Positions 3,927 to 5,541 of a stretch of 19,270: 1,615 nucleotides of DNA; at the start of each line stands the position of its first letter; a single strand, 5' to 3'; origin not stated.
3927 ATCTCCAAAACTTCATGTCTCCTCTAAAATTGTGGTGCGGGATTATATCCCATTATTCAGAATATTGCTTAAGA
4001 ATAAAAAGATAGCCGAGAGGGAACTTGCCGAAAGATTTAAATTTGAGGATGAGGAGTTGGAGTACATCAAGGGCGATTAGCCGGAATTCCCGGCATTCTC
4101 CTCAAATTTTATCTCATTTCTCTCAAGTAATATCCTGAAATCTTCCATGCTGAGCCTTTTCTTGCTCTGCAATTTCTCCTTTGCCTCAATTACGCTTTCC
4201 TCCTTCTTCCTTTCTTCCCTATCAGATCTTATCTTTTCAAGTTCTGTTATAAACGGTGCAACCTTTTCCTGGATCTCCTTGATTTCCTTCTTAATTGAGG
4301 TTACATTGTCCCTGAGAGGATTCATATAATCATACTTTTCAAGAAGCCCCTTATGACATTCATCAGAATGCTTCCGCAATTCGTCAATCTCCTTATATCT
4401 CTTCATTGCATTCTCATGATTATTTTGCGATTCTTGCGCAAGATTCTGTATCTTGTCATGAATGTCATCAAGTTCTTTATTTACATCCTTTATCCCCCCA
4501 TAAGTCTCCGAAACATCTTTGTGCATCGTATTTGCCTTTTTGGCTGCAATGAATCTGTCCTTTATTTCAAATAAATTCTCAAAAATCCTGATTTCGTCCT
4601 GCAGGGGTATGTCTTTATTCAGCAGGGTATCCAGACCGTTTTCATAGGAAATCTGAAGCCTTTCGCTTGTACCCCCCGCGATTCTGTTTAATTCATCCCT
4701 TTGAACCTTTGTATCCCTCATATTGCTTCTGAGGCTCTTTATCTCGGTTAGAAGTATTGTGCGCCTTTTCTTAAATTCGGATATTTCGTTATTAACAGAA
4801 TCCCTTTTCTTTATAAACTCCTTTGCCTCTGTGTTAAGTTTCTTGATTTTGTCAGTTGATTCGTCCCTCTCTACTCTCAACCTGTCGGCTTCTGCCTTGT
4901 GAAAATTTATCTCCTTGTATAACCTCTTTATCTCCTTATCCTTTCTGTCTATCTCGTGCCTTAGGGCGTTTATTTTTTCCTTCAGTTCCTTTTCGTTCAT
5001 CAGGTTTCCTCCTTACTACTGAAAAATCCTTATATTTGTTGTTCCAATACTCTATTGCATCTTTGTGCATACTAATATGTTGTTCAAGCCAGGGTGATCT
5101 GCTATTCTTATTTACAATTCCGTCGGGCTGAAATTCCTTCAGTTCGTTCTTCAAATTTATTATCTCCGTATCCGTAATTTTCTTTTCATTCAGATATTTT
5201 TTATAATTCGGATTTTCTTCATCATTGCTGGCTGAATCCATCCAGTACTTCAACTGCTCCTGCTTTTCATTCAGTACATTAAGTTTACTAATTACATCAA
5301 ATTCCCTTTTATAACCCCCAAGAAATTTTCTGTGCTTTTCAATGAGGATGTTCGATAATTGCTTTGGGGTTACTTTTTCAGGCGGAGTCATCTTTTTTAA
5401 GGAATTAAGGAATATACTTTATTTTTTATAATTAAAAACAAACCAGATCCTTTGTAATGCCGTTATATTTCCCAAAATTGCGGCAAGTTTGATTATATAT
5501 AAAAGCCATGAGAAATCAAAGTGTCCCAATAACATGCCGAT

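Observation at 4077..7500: Tes/GDGT-MAS-like radical SAM gene in an apparent operon with a CDP-alcohol phosphatidyltransferase and two coiled-coil proteins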

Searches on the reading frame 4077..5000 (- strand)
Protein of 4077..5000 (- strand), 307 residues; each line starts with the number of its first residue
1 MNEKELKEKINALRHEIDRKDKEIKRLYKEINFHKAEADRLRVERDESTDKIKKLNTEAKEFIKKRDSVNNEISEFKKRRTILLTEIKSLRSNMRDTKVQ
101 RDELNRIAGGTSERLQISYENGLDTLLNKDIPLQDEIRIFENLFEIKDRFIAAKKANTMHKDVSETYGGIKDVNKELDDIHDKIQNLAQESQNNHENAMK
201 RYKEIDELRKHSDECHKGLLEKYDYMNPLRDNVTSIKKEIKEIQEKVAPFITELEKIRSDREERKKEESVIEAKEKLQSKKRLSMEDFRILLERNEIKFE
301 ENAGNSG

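Call 4: search_protein_families(library=pfam, proteins=[window:4077-5000:-], max_evalue=0.01)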
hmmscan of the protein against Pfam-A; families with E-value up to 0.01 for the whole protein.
window:4077-5000:- (307 aa): 6 families
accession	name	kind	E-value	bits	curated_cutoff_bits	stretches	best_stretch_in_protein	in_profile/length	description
PF23435.1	DUF7121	-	0.00038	20.4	29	1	42-281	59-291/307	Family of unknown function (DUF7121)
PF06160.17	EzrA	-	0.00064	18.6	39.6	1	157-283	302-429/557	Septation ring formation regulator, EzrA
PF19111.5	DUF5798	-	0.00093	19.8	27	0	222-258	20-56/89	Family of unknown function (DUF5798)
PF06156.18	YabA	-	0.00097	20.1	30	0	45-122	3-80/103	Initiation control protein YabA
PF17675.6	APG6_N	-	0.0014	19.5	45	1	5-86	43-124/132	Apg6 coiled-coil region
PF06103.16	DUF948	-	0.0014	19.2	37.2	0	157-208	22-73/89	Bacterial protein of unknown function (DUF948)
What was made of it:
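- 4077..5000 (-): DUF7121 / COG1340-type coiled-coil protein (307 aa). The window copy scores 20.4 bits against a cutoff of 29 (call 4).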

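Call 5: search_protein_families(library=ncbifam, proteins=[window:4077-5000:-], max_evalue=0.01)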
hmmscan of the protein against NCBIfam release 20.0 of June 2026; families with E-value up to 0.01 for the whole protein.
window:4077-5000:- (307 aa): 11 families
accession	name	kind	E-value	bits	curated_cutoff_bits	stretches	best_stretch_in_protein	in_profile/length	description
TIGR02168.1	SMC_prok_B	equivalog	2.6e-08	32.1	567.35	1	5-275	236-500/1181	chromosome segregation protein SMC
NF045487.1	ASRP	equivalog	7.1e-07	28.2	300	2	5-109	167-273/593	archaea-specific SMC-related protein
TIGR02169.1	SMC_prok_A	equivalog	9.9e-06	23.5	729.4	1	155-281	786-912/1165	chromosome segregation protein SMC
NF002572.0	PRK02224.1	equivalog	5.8e-05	21.6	1087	1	7-276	186-436/888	DNA double-strand break repair ATPase Rad50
TIGR04523.1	Mplasa_alph_rch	subfamily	9.5e-05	20.5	270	1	3-108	35-133/745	helix-rich protein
NF041035.1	Rad50_Halo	equivalog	0.00012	20.6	1000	0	152-282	486-616/883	DNA double-strand break repair ATPase Rad50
TIGR04211.1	SH3_and_anchor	equivalog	0.0005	19.7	65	0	3-100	61-154/198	TIGR04211 family SH3 domain-containing protein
NF003034.1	PRK03918.1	equivalog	0.0016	16.5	700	1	5-279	242-510/878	DNA double-strand break repair ATPase Rad50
NF038350.1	taxis_HmpF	equivalog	0.0028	16.1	200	1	165-247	470-552/553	pilus motility taxis protein HmpF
NF052320.1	Cbp1_fam_LP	subfamily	0.0038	16.8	90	1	6-59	135-188/286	Cbp1 family collagen-binding glycoprotein adhesin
NF047515.1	SpiroCoCo_C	equivalog_domain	0.0059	15.8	125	0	156-276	116-236/313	SpiroCoCo family coiled-coil protein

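Call 47: find_homologous_proteins(query=window:4077-5000:-, max_evalue=0.000001)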
Query window:4077-5000:- (307 aa): 29 proteins with E <= 0.000001 among 4309 candidates.
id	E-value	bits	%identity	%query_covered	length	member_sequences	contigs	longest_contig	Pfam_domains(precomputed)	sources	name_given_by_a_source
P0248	3.9e-142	491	80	98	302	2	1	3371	PF11932.14,PF23435.3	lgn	-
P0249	6.0e-136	471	77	98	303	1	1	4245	PF23435.3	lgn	-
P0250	5.5e-132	458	74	98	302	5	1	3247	PF23435.3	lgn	-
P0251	1.5e-92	328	54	100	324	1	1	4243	PF23435.3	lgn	-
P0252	1.4e-88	315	53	97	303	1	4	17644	PF23435.3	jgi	-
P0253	2.3e-88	315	53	97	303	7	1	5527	PF23435.3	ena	-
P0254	9.9e-88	313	52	97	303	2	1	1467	PF06008.20,PF23435.3,PF19111.6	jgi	-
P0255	3.6e-86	307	52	98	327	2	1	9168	PF23435.3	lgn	-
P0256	4.3e-86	307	51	100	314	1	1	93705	PF04728.19,PF23435.3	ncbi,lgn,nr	ncbi:MAG: hypothetical protein JW724_02345 [Candidatus Altiarchaeota archaeon]|nr:hypothetical prote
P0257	7.0e-86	307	54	96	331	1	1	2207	PF00804.32,PF23435.3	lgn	-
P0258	8.5e-86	306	51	98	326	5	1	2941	PF23435.3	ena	-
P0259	1.7e-85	305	51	98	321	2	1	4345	PF23435.3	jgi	jgi:uncharacterized coiled-coil DUF342 family protein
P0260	2.0e-85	305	51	98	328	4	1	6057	PF23435.3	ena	-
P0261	1.2e-83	299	54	98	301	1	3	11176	PF23435.3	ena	-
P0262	5.0e-79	284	49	95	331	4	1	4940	PF23435.3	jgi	-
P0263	8.0e-74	267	47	97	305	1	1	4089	PF06103.17,PF23649.2,PF23435.3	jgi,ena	-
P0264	6.7e-70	254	45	95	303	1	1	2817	PF05667.17,PF23649.2,PF23435.3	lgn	-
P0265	8.2e-70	254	47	99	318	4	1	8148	PF11932.14,PF23435.3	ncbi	-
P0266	8.4e-66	241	45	95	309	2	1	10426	PF23649.2,PF23435.3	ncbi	-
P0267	3.5e-65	239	44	95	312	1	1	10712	PF23649.2,PF23435.3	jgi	jgi:uncharacterized coiled-coil DUF342 family protein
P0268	3.6e-64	235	45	95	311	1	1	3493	PF23649.2,PF23435.3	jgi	jgi:uncharacterized coiled-coil DUF342 family protein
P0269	3.7e-62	229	44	95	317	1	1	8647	PF23435.3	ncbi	ncbi:MAG: hypothetical protein V1875_03245 [Candidatus Altiarchaeota archaeon]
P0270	1.4e-61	227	45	95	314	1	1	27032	PF23649.2,PF23435.3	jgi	jgi:uncharacterized coiled-coil DUF342 family protein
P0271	1.4e-55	207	41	97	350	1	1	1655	PF28422.1,PF23435.3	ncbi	-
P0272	2.3e-54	203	40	97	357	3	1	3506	PF23435.3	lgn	-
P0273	1.4e-53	201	38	96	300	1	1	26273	PF07926.18,PF23649.2,PF23435.3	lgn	-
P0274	4.5e-47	179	49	66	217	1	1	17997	PF23435.3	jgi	-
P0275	4.6e-41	160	50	53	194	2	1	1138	PF23435.3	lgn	-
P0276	4.5e-7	48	23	94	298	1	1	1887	PF23435.3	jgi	jgi:uncharacterized coiled-coil DUF342 family protein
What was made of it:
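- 4077..5000 (-): All 29 homologues carry PF23435 (call 47).
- On DUF7121 (PF23435): All 29 database homologues carry PF23435 (call 47).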

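Call 54: predict_structure(alignment_id=A3)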
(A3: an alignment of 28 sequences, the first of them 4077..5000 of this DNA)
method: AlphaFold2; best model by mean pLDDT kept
length: 307 residues; sequences in the alignment: 28
mean_pLDDT: 89.2   pTM: 0.57
mean pLDDT of the five models: 89.2, 89.2, 88.2, 87.6, 87.4
residues with pLDDT >= 90: 219; 70-90: 69; 50-70: 10; < 50: 9
segments of 3 or more residues with pLDDT < 50: 299-307
pLDDT, mean of each block of 10 residues (from residue 1): 83 92 95 95 95 96 97 97 96 94 92 92 90 89 92 94 94 96 97 97 96 95 94 94 90 85 78 72 72 62 36
secondary structure, 60 per line:
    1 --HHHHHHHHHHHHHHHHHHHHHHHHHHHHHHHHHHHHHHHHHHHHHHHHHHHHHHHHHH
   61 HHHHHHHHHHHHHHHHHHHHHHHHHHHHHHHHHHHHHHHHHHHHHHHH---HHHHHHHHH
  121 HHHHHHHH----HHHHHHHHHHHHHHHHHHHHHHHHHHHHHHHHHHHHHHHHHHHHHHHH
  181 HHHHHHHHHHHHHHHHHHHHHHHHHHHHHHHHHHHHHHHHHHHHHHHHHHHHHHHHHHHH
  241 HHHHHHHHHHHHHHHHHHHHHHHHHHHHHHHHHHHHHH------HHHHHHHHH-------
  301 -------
elements in order: H3-108 H112-128 H133-278 H285-293
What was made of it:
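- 4077..5000 (-): The AlphaFold model (pLDDT 89) is a long helical hairpin (call 54).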

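Call 56: fold_search(model_id=the predicted structure, library=pdb)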
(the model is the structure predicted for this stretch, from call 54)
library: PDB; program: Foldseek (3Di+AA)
matches with E <= 10: 925; with E <= 0.001: 0
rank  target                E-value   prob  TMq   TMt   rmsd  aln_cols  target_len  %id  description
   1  5xg2                  1.0e-03  1.00  0.46  0.57   6.2       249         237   15  Crystal structure of a coiled-coil segment (residues 345-468 and 694-814) of Pyrococcus yayanosii Smc (released 2017-06-07)
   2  6h2x                  2.5e-03  1.00  0.35  0.32  14.5       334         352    9  MukB coiled-coil elbow from E. coli (released 2019-03-06)
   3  5nnv_D                3.5e-03  1.00  0.49  0.57   5.9       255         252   13  Structure of a Bacillus subtilis Smc coiled coil middle fragment (released 2017-06-21)
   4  9e5c_5k               4.9e-03  1.00  0.31  0.03  21.7       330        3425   11  Cryo-EM structure of 96 nm repeat of microtubule doublet from T. brucei flagellum (released 2025-03-12)
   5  6ixv_D                5.1e-03  0.99  0.20  0.26  32.8       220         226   17  Crystal structure of SH3BP5-Rab11a (released 2019-03-20)
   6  9fqr_K2               5.6e-03  1.00  0.53  0.06  16.3       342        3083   12  96-nm repeat of axonemal doublet microtubules from bovine sperm (released 2025-03-26)
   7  8wjo_B                5.6e-03  1.00  0.37  0.39  11.8       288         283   12  Cryo-EM structure of 8-subunit Smc5/6 arm region (released 2024-06-26)
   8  5nnv_A                5.9e-03  1.00  0.64  0.82   3.7       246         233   11  Structure of a Bacillus subtilis Smc coiled coil middle fragment (released 2017-06-21)
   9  7zr1_D                5.9e-03  1.00  0.40  0.18  15.2       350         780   14  Chaetomium thermophilum Mre11-Rad50-Nbs1 complex bound to ATPyS (composite structure) (released 2023-01-11)
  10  9y6s_6z               5.9e-03  1.00  0.32  0.04  15.2       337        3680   13  96-nm repeat of the Leishmania tarentolae doublet microtubule (released 2025-12-17)
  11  6ixf_A                6.2e-03  1.00  0.31  0.42  28.6       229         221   16  Crystal structure of SeMet apo SH3BP5 (P41) (released 2019-03-20)
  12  5nnv_C                7.2e-03  1.00  0.45  0.54   6.1       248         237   12  Structure of a Bacillus subtilis Smc coiled coil middle fragment (released 2017-06-21)
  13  6ixf_B                7.6e-03  1.00  0.32  0.42  31.2       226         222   16  Crystal structure of SeMet apo SH3BP5 (P41) (released 2019-03-20)
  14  8glv_Fm               8.7e-03  1.00  0.39  0.05  11.3       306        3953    8  96-nm repeat unit of doublet microtubules from Chlamydomonas reinhardtii flagella (released 2023-05-31)
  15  6djl_C                1.1e-02  1.00  0.30  0.40  31.2       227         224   18  Crystal structure of the Rab11 GEF SH3BP5 bound to nucleotide free Rab11A (released 2018-09-26)
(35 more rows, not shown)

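Call 80: find_encoding_contigs(protein=P0273, flank=5000, max_places=2)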
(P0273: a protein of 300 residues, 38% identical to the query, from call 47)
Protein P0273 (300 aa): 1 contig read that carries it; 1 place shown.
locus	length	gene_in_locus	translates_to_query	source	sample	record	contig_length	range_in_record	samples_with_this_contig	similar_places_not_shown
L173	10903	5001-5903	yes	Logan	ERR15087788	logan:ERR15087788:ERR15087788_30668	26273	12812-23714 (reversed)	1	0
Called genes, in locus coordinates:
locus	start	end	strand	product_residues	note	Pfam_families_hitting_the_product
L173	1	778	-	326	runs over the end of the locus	PF11335:DUF3137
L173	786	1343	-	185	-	PF04011:LemA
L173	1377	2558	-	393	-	PF07690:MFS_1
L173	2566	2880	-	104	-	PF03551:PadR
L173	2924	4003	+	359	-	PF01658:Inos-1-P_synth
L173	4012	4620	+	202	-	PF01066:CDP-OH_P_transf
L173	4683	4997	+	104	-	-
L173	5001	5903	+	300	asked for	PF23649:FKBP15 (faint), PF23435:DUF7121, PF07926:TPR_MLP1_2 (weak)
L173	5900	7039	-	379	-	PF25361:AAA_lid_RFC1 (weak), PF16193:AAA_assoc_2 (faint), PF21960:RCF1-5-like_lid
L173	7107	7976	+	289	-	PF05552:MS_channel_1st_1 (faint)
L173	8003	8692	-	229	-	PF02441:Flavoprotein, PF00037:Fer4 (faint)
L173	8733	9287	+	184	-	-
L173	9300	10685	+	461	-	PF01368:DHH, PF21763:DHH_CID, PF02272:DHHA1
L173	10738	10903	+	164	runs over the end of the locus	PF08069:Ribosomal_S13_N, PF00312:Ribosomal_S15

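Call 81: find_encoding_contigs(protein=P0270, flank=5000, max_places=2)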
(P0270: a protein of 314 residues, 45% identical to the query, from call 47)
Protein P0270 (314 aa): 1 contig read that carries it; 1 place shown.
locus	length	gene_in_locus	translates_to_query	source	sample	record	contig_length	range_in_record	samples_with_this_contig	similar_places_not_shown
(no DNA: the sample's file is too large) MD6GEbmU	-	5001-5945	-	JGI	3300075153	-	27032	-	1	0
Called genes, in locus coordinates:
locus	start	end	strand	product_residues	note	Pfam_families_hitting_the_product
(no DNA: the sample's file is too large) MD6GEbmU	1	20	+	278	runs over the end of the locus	-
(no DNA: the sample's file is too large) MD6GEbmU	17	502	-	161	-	PF00881:Nitroreductase, PF14512:TM1586_NiRdase (weak), PF00881:Nitroreductase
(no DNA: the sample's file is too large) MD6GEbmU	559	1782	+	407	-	PF00162:PGK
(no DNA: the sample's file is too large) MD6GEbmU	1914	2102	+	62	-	-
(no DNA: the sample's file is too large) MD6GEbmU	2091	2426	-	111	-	PF03551:PadR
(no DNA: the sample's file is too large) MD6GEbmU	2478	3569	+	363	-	PF01658:Inos-1-P_synth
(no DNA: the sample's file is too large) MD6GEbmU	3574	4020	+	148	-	PF00892:EamA, PF06800:Sugar_transport (weak)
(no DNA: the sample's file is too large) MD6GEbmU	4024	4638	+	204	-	PF01066:CDP-OH_P_transf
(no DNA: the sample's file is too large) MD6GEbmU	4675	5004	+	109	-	-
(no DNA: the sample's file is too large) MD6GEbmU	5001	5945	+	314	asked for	PF23649:FKBP15 (faint), PF23435:DUF7121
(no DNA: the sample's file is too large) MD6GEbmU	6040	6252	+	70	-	-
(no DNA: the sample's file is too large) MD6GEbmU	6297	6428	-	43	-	-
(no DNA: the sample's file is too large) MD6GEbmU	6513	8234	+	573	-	PF03814:KdpA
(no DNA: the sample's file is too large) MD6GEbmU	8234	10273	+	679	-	PF00122:E1-E2_ATPase, PF00702:Hydrolase, PF08282:Hydrolase_3 (faint)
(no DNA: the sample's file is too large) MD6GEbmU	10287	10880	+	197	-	PF02669:KdpC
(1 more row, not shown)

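Call 82: find_encoding_contigs(protein=P0256, flank=5000, max_places=2)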
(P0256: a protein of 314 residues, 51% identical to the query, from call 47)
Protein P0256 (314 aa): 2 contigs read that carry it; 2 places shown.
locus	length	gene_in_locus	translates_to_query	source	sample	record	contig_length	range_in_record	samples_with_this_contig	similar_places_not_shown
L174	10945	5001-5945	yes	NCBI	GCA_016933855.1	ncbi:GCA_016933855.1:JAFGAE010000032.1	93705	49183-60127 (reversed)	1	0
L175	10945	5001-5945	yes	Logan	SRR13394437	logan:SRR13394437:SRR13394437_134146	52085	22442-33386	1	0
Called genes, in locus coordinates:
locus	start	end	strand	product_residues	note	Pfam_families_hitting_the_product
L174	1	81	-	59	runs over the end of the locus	PF04135:Nop10p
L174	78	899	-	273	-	PF00575:S1, PF07541:EIF_2_alpha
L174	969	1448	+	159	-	PF01842:ACT, PF22629:ACT_AHAS_ss, PF13710:ACT_5, PF10369:ALS_ss_C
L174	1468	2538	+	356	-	PF13398:Peptidase_M50B (weak), PF02163:Peptidase_M50, PF00571:CBS (faint)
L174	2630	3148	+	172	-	PF03994:DUF350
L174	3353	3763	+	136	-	PF01597:GCV_H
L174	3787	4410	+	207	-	PF01066:CDP-OH_P_transf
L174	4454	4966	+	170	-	-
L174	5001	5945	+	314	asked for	PF04728:LPP (faint), PF23435:DUF7121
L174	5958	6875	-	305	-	PF02729:OTCace_N, PF00185:OTCace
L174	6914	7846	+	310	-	PF01008:IF-2B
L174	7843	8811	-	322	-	PF00482:T2SSF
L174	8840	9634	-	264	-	PF00482:T2SSF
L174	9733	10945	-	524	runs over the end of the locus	PF00437:T2SSE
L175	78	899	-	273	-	PF00575:S1, PF07541:EIF_2_alpha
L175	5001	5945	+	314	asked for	PF04728:LPP (faint), PF23435:DUF7121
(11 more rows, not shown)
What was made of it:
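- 2797..4080 (+): Replication factor C large subunit, convergent. It is a frequent syntenic neighbour of the triad but is not thought to be part of it functionally. It is replaced by Kdp or OTCase genes in other loci (calls 81, 82).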

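Call 83: find_encoding_contigs(protein=P0276, flank=3000, max_places=3)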
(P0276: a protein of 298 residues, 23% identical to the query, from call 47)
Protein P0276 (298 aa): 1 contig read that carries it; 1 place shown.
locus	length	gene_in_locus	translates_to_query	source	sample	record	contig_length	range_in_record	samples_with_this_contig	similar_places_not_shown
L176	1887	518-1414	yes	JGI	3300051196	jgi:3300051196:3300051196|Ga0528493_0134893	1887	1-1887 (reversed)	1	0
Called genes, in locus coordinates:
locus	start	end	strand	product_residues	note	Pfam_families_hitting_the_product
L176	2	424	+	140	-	PF13549:ATP-grasp_5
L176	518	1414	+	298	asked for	PF23435:DUF7121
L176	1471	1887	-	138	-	?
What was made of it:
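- Closest known: DUF7121. Different: The linkage to a phospholipid synthase is specific to this clade: a distant DUF7121 member (L176) has other neighbours (call 83).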

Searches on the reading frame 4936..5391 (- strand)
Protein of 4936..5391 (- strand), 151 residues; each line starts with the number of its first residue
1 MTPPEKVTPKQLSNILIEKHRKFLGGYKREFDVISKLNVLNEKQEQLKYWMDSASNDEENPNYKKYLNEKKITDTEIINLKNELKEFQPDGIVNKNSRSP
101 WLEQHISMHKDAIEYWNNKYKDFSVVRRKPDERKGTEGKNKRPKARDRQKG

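Call 4: search_protein_families(library=pfam, proteins=[window:4936-5391:-], max_evalue=0.01)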
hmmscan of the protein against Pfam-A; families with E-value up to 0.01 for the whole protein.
window:4936-5391:- (151 aa): 0 families
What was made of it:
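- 4936..5391 (-): Small conserved helical protein (151 aa: a ~110-aa core plus a basic tail), an obligate neighbour of the transferase. It has no Pfam family (call 4).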

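Call 5: search_protein_families(library=ncbifam, proteins=[window:4936-5391:-], max_evalue=0.01)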
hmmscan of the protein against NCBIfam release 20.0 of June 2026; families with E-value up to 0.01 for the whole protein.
window:4936-5391:- (151 aa): 1 family
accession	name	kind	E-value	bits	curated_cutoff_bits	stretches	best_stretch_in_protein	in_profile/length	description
TIGR04181.1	NHT_00031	hypoth_equivalog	0.0091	14.9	420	0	16-90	261-338/359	LegC family aminotransferase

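Call 88: predict_structure(protein=window:4936-5391:-)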
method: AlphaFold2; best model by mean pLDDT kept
length: 151 residues; sequences in the alignment: 1
mean_pLDDT: 63.2   pTM: 0.38
mean pLDDT of the five models: 63.2, 50.0, 47.3, 43.4, 43.2
residues with pLDDT >= 90: 0; 70-90: 52; 50-70: 64; < 50: 35
segments of 3 or more residues with pLDDT < 50: 1-4, 89-98, 100-102, 123-132, 134-139
pLDDT, mean of each block of 10 residues (from residue 1): 55 62 65 77 79 71 80 85 66 44 58 65 46 46 53 39
secondary structure, 60 per line:
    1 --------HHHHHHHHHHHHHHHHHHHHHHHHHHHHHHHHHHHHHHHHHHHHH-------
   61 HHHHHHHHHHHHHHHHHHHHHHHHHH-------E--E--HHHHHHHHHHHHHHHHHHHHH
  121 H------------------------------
elements in order: H9-53 H61-86 H100-121
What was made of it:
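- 4936..5391 (-): Three helices are predicted at low confidence (call 88).
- Checked: A single-sequence AlphaFold model (pLDDT 63) predicts it helical, so 'coiled coil' is not proven for this protein (call 88).
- Tried and rejected: I used it only for helix content (call 88).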
